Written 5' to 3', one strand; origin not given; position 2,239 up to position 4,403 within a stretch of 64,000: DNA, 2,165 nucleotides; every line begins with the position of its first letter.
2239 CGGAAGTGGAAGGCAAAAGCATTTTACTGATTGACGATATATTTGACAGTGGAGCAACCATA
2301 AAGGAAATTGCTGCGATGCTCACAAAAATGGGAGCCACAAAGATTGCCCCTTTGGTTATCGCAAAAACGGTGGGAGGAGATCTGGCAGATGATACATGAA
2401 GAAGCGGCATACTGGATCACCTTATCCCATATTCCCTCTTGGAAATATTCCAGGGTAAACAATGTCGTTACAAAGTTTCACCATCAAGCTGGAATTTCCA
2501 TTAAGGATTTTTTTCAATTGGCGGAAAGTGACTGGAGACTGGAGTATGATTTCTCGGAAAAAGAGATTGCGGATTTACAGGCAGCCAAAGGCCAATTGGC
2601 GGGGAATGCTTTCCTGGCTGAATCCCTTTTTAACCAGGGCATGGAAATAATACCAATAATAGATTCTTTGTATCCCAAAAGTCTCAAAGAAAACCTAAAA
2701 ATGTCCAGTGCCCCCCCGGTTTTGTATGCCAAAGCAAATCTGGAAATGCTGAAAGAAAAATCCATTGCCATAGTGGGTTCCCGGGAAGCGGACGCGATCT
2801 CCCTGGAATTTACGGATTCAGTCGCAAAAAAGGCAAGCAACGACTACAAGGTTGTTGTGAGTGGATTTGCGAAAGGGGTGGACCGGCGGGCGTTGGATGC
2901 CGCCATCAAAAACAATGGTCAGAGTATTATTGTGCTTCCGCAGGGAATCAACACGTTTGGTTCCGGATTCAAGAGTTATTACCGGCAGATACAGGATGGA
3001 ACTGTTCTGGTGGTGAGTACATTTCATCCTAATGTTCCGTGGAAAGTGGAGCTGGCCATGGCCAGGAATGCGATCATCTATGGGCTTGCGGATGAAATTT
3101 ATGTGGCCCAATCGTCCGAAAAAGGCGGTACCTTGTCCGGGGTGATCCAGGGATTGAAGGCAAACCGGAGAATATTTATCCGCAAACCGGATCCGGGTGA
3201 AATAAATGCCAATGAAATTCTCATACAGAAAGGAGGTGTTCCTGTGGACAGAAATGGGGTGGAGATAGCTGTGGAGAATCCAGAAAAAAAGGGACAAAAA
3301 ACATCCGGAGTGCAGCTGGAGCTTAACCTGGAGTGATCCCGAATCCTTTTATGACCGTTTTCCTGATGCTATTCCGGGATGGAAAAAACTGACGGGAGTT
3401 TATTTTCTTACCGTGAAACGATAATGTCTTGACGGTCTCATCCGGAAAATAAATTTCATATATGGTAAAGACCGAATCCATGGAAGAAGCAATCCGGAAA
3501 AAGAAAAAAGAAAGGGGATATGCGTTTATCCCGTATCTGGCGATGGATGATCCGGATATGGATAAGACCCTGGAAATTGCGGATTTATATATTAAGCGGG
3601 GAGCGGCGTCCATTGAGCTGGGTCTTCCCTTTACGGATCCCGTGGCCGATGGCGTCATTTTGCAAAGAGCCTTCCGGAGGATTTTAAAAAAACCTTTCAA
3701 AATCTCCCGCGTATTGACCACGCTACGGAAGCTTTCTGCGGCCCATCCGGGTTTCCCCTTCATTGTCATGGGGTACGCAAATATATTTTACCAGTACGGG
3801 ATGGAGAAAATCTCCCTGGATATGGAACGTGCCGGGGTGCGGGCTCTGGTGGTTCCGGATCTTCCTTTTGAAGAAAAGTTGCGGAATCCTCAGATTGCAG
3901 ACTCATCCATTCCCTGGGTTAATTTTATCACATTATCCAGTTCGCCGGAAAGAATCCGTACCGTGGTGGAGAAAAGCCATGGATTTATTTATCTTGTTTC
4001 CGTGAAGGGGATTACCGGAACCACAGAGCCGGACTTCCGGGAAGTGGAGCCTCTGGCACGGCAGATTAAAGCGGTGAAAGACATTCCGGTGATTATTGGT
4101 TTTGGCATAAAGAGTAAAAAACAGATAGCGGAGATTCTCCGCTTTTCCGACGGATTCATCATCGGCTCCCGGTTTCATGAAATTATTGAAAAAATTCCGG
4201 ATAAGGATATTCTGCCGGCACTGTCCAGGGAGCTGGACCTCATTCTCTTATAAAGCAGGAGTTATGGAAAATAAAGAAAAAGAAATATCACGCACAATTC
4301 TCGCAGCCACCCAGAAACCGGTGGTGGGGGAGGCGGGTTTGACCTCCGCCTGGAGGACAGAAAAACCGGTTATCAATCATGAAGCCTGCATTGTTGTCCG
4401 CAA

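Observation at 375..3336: Coupled RecQ-PRTase helicase + DprA/SLOG pair: candidate anti-phage or DNA-conflict system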

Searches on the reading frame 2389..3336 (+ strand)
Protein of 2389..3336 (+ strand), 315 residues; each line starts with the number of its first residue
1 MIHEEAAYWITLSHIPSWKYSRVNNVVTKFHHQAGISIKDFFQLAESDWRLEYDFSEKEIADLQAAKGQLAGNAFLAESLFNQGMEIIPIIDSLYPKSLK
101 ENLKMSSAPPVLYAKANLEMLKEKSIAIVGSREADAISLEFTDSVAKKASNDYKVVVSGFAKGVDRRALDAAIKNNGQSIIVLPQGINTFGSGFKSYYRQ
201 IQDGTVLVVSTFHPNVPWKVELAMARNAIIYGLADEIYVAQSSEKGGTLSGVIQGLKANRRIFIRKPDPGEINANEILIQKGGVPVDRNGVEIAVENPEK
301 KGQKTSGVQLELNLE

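Call 5: search_protein_families(library=pfam, proteins=[window:2389-3336:+], max_evalue=0.01)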
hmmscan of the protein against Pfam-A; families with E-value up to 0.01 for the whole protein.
window:2389-3336:+ (315 aa): 2 families
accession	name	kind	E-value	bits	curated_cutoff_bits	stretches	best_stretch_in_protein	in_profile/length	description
PF02481.21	DNA_processg_A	-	5.8e-40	137.2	29.6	1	83-282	5-206/212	DNA recombination-mediator protein A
PF18306.6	LDcluster4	-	0.0088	16.1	26.3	0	125-264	3-122/151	SLOG cluster4 family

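Call 6: search_protein_families(library=padloc, proteins=[window:2389-3336:+], max_evalue=0.01)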
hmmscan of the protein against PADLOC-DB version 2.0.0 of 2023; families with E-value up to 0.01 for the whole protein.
window:2389-3336:+ (315 aa): 3 families
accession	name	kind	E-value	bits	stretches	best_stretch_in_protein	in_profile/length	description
PDLC03927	PsyrA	-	9.1e-72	240.4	1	27-304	36-311/398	-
PDLC03961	ShosA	-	6.1e-34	115.7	1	34-269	32-260/303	-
PDLC02997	ShosA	-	2.1e-13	48.2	1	75-260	85-268/327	-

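Call 8: search_protein_families(library=ncbifam, proteins=[window:2389-3336:+], max_evalue=0.001)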
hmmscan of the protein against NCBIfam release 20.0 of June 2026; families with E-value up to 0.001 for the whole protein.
window:2389-3336:+ (315 aa): 2 families
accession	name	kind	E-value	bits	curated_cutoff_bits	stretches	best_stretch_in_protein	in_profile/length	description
TIGR00732.1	dprA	equivalog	4.6e-31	107.7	191.15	1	83-282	7-206/220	DNA-processing protein DprA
NF008007.0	PRK10736.1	equivalog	1e-21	77.6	495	1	81-286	68-273/374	DNA-protecting protein DprA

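Call 18: find_encoding_contigs(protein=window:2389-3336:+, flank=10000, max_places=6)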
Protein window:2389-3336:+ (315 aa): 2 contigs read that carry it; 2 places shown.
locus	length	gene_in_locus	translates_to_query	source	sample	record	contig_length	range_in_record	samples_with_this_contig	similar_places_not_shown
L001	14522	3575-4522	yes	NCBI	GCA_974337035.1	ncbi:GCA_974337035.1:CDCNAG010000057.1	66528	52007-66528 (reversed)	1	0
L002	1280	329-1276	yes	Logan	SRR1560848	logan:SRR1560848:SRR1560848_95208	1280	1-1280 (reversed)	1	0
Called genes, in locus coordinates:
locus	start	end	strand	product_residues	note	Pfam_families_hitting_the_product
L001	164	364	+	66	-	-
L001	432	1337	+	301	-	PF00561:Abhydrolase_1, PF12146:Hydrolase_4, PF12697:Abhydrolase_6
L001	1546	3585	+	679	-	PF00270:DEAD, PF00271:Helicase_C, PF16124:RecQ_Zn_bind (faint), PF00156:Pribosyltran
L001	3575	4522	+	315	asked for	PF02481:DNA_processg_A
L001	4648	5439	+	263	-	PF00290:Trp_syntA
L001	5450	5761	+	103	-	PF00037:Fer4, PF12837:Fer4_6 (weak)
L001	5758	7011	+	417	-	PF01855:POR_N, PF02780:Transketolase_C (weak), PF17147:PFOR_II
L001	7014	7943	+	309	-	PF02775:TPP_enzyme_C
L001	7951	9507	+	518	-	PF01381:HTH_3, PF12844:HTH_19 (weak), PF07883:Cupin_2, PF01515:PTA_PTB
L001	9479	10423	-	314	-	PF02230:Abhydrolase_2 (faint), PF12146:Hydrolase_4, PF00561:Abhydrolase_1, PF12697:Abhydrolase_6 (weak), PF00756:Esterase, PF02129:Peptidase_S15, PF00326:Peptidase_S9, PF05448:AXE1 (faint)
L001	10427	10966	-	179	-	PF00156:Pribosyltran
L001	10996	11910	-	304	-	-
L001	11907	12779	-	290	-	PF04055:Radical_SAM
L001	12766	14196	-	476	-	-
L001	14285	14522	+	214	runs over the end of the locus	PF00574:CLP_protease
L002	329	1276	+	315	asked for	PF02481:DNA_processg_A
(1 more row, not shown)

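Call 28: find_homologous_proteins(query=window:2389-3336:+, max_evalue=0.00001)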
Query window:2389-3336:+ (315 aa): 3841 proteins with E <= 0.00001 among 6125 candidates; the best 120 are listed.
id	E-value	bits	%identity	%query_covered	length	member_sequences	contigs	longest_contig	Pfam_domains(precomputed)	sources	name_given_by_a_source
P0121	1.2e-202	690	100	100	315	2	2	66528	PF02481.22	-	-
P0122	6.7e-125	434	67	92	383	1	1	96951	PF02481.22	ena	-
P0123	5.2e-124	432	67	93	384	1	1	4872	PF02481.22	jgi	jgi:DNA protecting protein DprA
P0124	5.5e-123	428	66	93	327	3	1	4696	PF02481.22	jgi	-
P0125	3.6e-122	425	66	93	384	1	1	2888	PF02481.22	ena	-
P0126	4.0e-122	425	62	98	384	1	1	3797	PF02481.22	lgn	-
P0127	4.7e-122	425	65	94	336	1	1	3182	PF02481.22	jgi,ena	-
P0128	6.4e-122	425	62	98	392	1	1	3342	PF02481.22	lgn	-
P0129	7.1e-122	425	66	92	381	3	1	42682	PF02481.22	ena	-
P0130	1.2e-121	424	62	94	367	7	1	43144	PF02481.22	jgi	jgi:DNA processing protein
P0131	1.5e-121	423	63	96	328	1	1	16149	PF02481.22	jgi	jgi:predicted Rossmann fold nucleotide-binding protein DprA/Smf involved in DNA uptake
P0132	1.7e-121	423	64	93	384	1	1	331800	PF02481.22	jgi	jgi:predicted Rossmann fold nucleotide-binding protein DprA/Smf involved in DNA uptake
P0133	4.4e-121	422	64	94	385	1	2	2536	PF02481.22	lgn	-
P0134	5.9e-121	421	64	93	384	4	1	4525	PF02481.22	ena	-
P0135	9.2e-121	421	62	99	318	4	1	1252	PF02481.22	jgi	-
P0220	2.0e-118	413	64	94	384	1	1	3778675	PF02481.22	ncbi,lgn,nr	ncbi:MAG: DNA-protecting protein DprA [Bacteroidetes bacterium]|nr:DNA-protecting protein DprA [Bact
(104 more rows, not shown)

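Call 33: search_solved_structures(query=window:2389-3336:+, max_evalue=0.001)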
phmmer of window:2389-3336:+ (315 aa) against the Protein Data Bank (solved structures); distinct sequences matched with E-value up to 0.001: 7.
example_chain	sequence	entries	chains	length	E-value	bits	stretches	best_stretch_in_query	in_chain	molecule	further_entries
3uqz_A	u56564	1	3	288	5e-18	68.8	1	87-264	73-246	DNA processing protein DprA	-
8zva_A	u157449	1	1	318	3.2e-11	46.4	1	78-261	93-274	DNA processing protein DprA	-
9vzo_A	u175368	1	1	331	3.5e-11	46.3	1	78-261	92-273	DprA-like antitoxin protein ShosA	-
5mll_A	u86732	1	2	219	4.8e-08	36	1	107-283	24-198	DNA processing chain A (DprA)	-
4ljr_A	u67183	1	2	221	4.9e-08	36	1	107-283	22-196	DNA processing chain A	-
4ljk_A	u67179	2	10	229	5.5e-08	35.8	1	107-283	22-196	DNA processing chain A (DprA)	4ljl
3maj_A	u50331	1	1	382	7.8e-06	28.7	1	84-278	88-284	DNA processing chain A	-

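Call 49: search_protein_families(library=padloc, proteins=[L001:432-1337:+], max_evalue=0.001)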
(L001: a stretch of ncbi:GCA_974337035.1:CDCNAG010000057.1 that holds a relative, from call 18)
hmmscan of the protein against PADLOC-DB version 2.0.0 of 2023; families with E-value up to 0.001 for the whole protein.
L001:432-1337:+ (301 aa): 0 families

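Call 63: predict_structure(alignment_id=A3)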
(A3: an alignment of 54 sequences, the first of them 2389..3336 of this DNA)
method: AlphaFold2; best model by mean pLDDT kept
length: 315 residues; sequences in the alignment: 54
mean_pLDDT: 79.9   pTM: 0.67
mean pLDDT of the five models: 79.9, 73.4, 70.1, 69.4, 67.7
residues with pLDDT >= 90: 108; 70-90: 135; 50-70: 50; < 50: 22
segments of 3 or more residues with pLDDT < 50: 297-315
pLDDT, mean of each block of 10 residues (from residue 1): 71 83 91 91 93 93 87 63 70 86 66 84 90 90 91 83 84 89 72 75 86 59 70 92 84 87 93 92 94 64 28 29
secondary structure, 60 per line:
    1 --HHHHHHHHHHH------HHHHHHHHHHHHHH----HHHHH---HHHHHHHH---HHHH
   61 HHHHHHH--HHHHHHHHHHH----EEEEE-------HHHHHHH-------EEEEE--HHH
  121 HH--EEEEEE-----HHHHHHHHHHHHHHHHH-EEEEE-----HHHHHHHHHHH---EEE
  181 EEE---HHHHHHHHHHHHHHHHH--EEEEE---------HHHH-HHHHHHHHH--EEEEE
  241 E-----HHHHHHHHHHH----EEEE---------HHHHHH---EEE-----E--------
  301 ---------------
elements in order: H3-13 H20-33 H38-42 H46-53 H57-67 H70-80 E85-89 H97-103 E111-115 H118-122 E125-130 H136-152 E154-158 H164-174 E178-183 H187-203 E206-210 H220-223 H225-233 E236-241 H247-257 E262-265 H275-280 E284-286

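Call 68: fold_search(model_id=the predicted structure, library=pdb)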
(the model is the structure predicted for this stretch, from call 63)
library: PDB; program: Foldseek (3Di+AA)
matches with E <= 10: 1610; with E <= 0.001: 31
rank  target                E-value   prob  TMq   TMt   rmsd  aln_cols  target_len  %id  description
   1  8zva                  2.2e-15  1.00  0.56  0.57  13.7       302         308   21  structure of ShosA from E.coli APEC O1 (released 2025-04-09)
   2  3uqz_A                3.2e-15  1.00  0.56  0.62  14.9       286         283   26  X-ray structure of DNA processing protein A (DprA) from Streptococcus pneumoniae (released 2012-08-29)
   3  3uqz_C                5.0e-15  1.00  0.56  0.62  15.1       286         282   25  X-ray structure of DNA processing protein A (DprA) from Streptococcus pneumoniae (released 2012-08-29)
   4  3uqz_B                1.6e-14  1.00  0.56  0.62  14.9       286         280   26  X-ray structure of DNA processing protein A (DprA) from Streptococcus pneumoniae (released 2012-08-29)
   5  3maj                  4.2e-13  1.00  0.57  0.52  14.4       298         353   19  Crystal structure of putative DNA processing protein DprA from Rhodopseudomonas palustris CGA009 (released 2010-05-12)
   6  4ljk_A                1.9e-10  1.00  0.53  0.75   3.0       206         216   24  Structural insights into the unique single-stranded DNA binding mode of DNA processing protein A from Helicobacter pyl (released 2014-01-01)
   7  4ljk_B                2.1e-10  1.00  0.52  0.73   3.2       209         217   23  Structural insights into the unique single-stranded DNA binding mode of DNA processing protein A from Helicobacter pyl (released 2014-01-01)
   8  5mll_A                3.1e-10  1.00  0.53  0.74   3.1       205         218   23  Structure of HpDprA at 1.9 Angstroms resolution (released 2017-12-20)
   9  4ljr_A                4.4e-10  1.00  0.53  0.75   3.1       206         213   24  Structural insights into the unique single-stranded DNA binding mode of DNA processing protein A from Helicobacter pyl (released 2014-01-01)
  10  4ljl_A                5.3e-10  1.00  0.53  0.74   3.1       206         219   23  Structural insights into the unique single-stranded DNA binding mode of DNA processing protein A from Helicobacter pyl (released 2014-01-01)
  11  4ljk_G                5.3e-10  1.00  0.52  0.75   3.1       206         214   23  Structural insights into the unique single-stranded DNA binding mode of DNA processing protein A from Helicobacter pyl (released 2014-01-01)
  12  5mll_B                5.6e-10  1.00  0.53  0.74   3.9       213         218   23  Structure of HpDprA at 1.9 Angstroms resolution (released 2017-12-20)
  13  4ljk_D                8.8e-10  1.00  0.52  0.75   3.1       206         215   23  Structural insights into the unique single-stranded DNA binding mode of DNA processing protein A from Helicobacter pyl (released 2014-01-01)
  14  4ljk_F                2.0e-09  1.00  0.52  0.73   3.1       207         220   23  Structural insights into the unique single-stranded DNA binding mode of DNA processing protein A from Helicobacter pyl (released 2014-01-01)
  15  2iz7_B                1.8e-05  1.00  0.32  0.60   4.8       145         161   20  structure of Moco Carrier Protein from Chlamydomonas reinhardtii (released 2006-07-27)
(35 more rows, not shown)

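Call 77: search_protein_families(library=pfam, proteins=[P0122, P0220], max_evalue=0.5)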
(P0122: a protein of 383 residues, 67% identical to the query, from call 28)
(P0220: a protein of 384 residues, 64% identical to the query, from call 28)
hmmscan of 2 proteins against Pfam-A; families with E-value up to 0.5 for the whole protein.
P0122 (383 aa): 3 families
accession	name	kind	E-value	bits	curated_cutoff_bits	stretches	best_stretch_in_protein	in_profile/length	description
PF02481.21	DNA_processg_A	-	3.6e-40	137.8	29.6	1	82-284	5-209/212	DNA recombination-mediator protein A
PF18306.6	LDcluster4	-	0.0056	16.7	26.3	1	124-184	3-64/151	SLOG cluster4 family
PF13600.11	DUF4140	-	0.39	11.6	27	0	252-321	16-82/98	N-terminal domain of unknown function (DUF4140)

P0220 (384 aa): 2 families
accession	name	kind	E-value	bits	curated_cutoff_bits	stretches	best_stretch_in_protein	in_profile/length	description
PF02481.21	DNA_processg_A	-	1.1e-40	139.5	29.6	1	83-285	5-209/212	DNA recombination-mediator protein A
PF18306.6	LDcluster4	-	0.027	14.5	26.3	1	125-185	3-64/151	SLOG cluster4 family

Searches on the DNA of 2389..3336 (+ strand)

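Call 79: search_rna_families(sources=[L001, L003], threshold=gathering)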
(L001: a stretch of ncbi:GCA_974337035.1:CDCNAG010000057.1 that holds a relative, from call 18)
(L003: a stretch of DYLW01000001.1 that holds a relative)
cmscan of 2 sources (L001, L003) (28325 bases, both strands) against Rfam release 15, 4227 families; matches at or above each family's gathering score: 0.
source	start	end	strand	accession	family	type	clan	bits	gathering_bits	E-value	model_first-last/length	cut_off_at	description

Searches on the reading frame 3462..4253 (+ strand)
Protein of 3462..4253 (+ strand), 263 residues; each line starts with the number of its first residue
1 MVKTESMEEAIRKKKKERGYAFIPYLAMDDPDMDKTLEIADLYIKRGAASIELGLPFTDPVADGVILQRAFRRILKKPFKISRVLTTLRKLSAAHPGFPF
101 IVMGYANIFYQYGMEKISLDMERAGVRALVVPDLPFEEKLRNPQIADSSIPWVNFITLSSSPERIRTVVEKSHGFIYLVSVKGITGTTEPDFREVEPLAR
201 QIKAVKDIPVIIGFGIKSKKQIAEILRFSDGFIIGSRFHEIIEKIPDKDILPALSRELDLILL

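Call 49: search_protein_families(library=padloc, proteins=[window:3462-4253:+], max_evalue=0.001)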
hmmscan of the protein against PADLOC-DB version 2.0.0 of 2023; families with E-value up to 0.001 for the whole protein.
window:3462-4253:+ (263 aa): 0 families

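Call 66: find_related_loci(query=window:3462-4253:+, collection=metagenome_contigs, flank=6000)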
Query window:3462-4253:+ (263 aa) in metagenome_contigs; peptide patterns used: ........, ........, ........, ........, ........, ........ (x = any residue, [..] = any of these).
490 stretches matched a pattern; 20 encode a relative of the query (tblastn E <= 1e-3); 20 distinct loci.
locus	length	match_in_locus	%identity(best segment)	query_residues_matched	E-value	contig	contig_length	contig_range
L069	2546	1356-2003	34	22-242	1e-38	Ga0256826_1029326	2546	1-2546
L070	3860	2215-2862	35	22-242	1e-38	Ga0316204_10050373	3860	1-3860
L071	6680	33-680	35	22-242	5e-38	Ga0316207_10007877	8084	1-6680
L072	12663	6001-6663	34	17-242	2e-36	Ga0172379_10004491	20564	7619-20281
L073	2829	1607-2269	33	17-242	1e-36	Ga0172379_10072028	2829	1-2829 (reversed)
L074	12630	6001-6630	33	22-236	7e-36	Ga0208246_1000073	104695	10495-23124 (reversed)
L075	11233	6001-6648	33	22-242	3e-35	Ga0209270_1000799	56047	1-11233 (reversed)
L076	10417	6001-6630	34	22-236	3e-35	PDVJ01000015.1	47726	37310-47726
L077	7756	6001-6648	32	22-242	3e-35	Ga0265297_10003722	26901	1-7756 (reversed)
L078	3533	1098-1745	32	22-242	3e-35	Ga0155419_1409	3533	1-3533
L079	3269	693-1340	33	22-242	3e-35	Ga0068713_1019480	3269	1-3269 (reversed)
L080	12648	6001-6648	33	22-242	3e-35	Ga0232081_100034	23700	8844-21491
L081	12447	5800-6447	32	22-242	3e-35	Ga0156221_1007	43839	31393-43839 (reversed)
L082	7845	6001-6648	32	22-242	5e-35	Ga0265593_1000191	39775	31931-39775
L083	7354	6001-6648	32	22-242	1e-34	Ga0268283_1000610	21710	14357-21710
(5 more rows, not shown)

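Call 77: search_protein_families(library=pfam, proteins=[window:3462-4253:+], max_evalue=0.5)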
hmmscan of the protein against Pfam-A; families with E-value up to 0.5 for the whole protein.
window:3462-4253:+ (263 aa): 5 families
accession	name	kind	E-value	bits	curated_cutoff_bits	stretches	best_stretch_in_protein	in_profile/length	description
PF00290.26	Trp_syntA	-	4.9e-62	209.6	27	1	13-246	3-237/259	Tryptophan synthase alpha chain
PF03437.21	BtpA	-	5.7e-05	23.1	30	1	167-238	166-230/254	BtpA family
PF00977.27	His_biosynth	-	0.0064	16.4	23.6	1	172-237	42-104/228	Histidine biosynthesis protein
PF01884.23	PcrB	-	0.054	13.4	23.9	1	194-240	167-213/226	PcrB family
PF03060.21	NMO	-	0.34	10.7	28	0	183-238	169-225/331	Nitronate monooxygenase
